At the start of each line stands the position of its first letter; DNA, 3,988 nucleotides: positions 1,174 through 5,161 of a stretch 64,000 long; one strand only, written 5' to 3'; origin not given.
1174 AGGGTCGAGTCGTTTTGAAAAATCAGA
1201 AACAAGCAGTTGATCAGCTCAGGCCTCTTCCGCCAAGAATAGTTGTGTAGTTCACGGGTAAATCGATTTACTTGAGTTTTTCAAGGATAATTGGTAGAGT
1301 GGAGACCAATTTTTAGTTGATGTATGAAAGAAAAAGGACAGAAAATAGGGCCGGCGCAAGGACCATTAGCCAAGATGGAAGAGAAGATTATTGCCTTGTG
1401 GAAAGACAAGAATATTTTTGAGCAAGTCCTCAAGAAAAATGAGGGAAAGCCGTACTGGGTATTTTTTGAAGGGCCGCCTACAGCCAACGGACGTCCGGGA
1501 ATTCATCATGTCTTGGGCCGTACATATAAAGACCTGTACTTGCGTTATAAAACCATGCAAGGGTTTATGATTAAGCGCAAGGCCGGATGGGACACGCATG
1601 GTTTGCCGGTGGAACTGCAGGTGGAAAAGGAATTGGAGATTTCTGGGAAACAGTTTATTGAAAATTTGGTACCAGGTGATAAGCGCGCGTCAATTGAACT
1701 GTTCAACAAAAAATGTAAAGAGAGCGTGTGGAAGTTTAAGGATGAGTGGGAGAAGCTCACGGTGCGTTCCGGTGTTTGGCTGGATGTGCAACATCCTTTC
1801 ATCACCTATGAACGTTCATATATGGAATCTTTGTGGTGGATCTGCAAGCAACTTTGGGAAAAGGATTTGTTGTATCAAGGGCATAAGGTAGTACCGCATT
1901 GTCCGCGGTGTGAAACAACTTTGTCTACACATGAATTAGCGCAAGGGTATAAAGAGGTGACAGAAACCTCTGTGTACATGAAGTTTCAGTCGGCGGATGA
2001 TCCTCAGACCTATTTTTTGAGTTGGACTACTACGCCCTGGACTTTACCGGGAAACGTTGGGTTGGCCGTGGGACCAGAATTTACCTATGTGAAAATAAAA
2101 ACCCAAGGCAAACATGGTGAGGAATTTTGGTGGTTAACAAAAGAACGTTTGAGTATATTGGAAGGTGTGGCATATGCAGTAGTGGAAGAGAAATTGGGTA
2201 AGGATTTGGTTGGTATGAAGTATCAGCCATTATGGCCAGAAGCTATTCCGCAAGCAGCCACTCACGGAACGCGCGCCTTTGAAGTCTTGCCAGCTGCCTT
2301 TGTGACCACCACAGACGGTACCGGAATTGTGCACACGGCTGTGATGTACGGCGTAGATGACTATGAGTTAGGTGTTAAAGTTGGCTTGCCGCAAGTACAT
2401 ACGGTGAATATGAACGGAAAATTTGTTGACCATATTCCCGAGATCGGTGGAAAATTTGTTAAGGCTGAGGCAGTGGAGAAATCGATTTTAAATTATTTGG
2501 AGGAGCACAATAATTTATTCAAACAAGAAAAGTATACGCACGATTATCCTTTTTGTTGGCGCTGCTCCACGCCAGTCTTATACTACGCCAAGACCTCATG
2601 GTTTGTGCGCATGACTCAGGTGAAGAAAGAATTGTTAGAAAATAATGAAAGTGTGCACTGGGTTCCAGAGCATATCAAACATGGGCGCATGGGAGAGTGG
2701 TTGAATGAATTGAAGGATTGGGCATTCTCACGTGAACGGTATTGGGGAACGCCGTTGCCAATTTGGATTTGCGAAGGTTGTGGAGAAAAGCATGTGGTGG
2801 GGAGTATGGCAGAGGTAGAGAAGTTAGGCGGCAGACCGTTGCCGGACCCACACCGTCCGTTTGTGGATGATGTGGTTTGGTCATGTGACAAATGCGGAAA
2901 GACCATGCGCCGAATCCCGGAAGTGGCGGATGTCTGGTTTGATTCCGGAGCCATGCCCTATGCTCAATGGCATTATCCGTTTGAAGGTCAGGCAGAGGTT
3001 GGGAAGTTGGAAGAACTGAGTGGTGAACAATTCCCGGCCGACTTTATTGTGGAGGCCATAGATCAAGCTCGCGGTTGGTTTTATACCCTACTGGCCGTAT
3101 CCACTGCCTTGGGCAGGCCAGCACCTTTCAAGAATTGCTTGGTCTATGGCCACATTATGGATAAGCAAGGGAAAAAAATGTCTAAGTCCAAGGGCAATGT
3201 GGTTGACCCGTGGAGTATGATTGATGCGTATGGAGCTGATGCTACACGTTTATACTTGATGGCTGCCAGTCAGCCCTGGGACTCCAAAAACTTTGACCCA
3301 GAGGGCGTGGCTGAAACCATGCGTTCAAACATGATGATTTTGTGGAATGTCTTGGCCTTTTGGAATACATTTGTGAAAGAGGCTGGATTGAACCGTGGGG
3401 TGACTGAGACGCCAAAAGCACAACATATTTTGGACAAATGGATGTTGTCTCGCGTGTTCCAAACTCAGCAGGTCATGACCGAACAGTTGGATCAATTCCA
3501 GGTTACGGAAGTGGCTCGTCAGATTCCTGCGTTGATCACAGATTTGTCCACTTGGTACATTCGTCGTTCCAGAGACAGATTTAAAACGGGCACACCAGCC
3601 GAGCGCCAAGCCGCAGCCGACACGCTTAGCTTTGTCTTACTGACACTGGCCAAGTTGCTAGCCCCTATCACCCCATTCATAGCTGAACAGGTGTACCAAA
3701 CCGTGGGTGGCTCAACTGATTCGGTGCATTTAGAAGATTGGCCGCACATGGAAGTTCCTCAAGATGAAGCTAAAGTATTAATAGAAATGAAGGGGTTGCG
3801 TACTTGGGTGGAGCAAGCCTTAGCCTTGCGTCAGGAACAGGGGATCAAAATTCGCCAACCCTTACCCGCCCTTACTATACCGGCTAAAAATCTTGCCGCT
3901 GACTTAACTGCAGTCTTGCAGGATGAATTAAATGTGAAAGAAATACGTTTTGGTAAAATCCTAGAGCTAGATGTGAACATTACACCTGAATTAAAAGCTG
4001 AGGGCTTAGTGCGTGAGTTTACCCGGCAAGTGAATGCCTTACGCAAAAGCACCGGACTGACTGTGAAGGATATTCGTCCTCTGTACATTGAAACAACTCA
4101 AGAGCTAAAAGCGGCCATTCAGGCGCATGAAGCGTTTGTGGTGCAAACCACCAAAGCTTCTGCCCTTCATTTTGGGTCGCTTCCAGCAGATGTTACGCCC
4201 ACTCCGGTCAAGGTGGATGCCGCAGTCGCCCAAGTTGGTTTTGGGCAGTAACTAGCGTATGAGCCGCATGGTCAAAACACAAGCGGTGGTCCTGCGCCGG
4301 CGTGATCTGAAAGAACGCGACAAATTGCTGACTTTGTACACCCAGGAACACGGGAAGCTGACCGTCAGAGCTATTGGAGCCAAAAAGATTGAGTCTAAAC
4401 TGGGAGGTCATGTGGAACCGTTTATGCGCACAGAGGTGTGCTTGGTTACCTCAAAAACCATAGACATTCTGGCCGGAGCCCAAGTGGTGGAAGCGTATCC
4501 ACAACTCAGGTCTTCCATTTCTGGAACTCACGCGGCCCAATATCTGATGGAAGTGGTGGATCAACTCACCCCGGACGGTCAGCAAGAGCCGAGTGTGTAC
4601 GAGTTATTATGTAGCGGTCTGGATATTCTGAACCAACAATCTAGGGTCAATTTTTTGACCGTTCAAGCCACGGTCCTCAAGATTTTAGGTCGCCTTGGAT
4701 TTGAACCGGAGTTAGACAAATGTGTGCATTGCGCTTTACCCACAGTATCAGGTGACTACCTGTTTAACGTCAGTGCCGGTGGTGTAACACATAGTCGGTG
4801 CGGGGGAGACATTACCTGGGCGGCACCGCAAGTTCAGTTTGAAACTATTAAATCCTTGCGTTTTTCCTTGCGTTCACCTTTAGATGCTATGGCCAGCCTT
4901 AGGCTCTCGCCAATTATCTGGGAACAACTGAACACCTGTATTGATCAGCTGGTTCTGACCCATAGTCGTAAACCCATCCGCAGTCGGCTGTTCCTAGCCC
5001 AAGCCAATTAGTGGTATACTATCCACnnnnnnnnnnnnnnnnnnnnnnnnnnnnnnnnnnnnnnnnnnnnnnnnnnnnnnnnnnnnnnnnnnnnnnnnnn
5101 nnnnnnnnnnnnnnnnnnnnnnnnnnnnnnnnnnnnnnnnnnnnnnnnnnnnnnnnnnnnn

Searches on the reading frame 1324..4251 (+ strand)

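Call 38: search_protein_families(library=pfam, proteins=[window:1324-4251:+], max_evalue=0.00001)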
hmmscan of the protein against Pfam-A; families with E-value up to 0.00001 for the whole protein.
window:1324-4251:+ (975 aa): 5 families
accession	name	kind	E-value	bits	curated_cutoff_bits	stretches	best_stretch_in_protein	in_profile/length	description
PF00133.28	tRNA-synt_1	-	3.5e-111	372.3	22.7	1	22-650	2-407/414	tRNA synthetases class I (I, L, M and V)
PF08264.19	Anticodon_1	-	4.5e-27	95.2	25.1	1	704-848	1-145/148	Anticodon-binding domain of tRNA ligase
PF09334.17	tRNA-synt_1g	-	1.3e-18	67.4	20.1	1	601-670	310-379/391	tRNA synthetases class I (M)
PF19302.4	DUF5915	-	8.2e-16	58.6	27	1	881-953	103-175/195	Domain of unknown function (DUF5915)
PF01921.24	tRNA-synt_1f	-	2.3e-06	27.2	27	1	594-666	260-329/360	tRNA synthetases class I (K)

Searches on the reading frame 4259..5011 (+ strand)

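Call 38: search_protein_families(library=pfam, proteins=[window:4259-5011:+], max_evalue=0.00001)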
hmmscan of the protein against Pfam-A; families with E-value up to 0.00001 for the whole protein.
window:4259-5011:+ (250 aa): 2 families
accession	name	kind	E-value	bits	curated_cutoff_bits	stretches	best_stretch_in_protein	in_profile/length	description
PF02565.21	RecO_C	-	1.8e-24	86.7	22.1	1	85-243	2-156/157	Recombination protein O C terminal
PF11967.14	RecO_N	-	1.2e-17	64.1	27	1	1-80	1-80/80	Recombination protein O N terminal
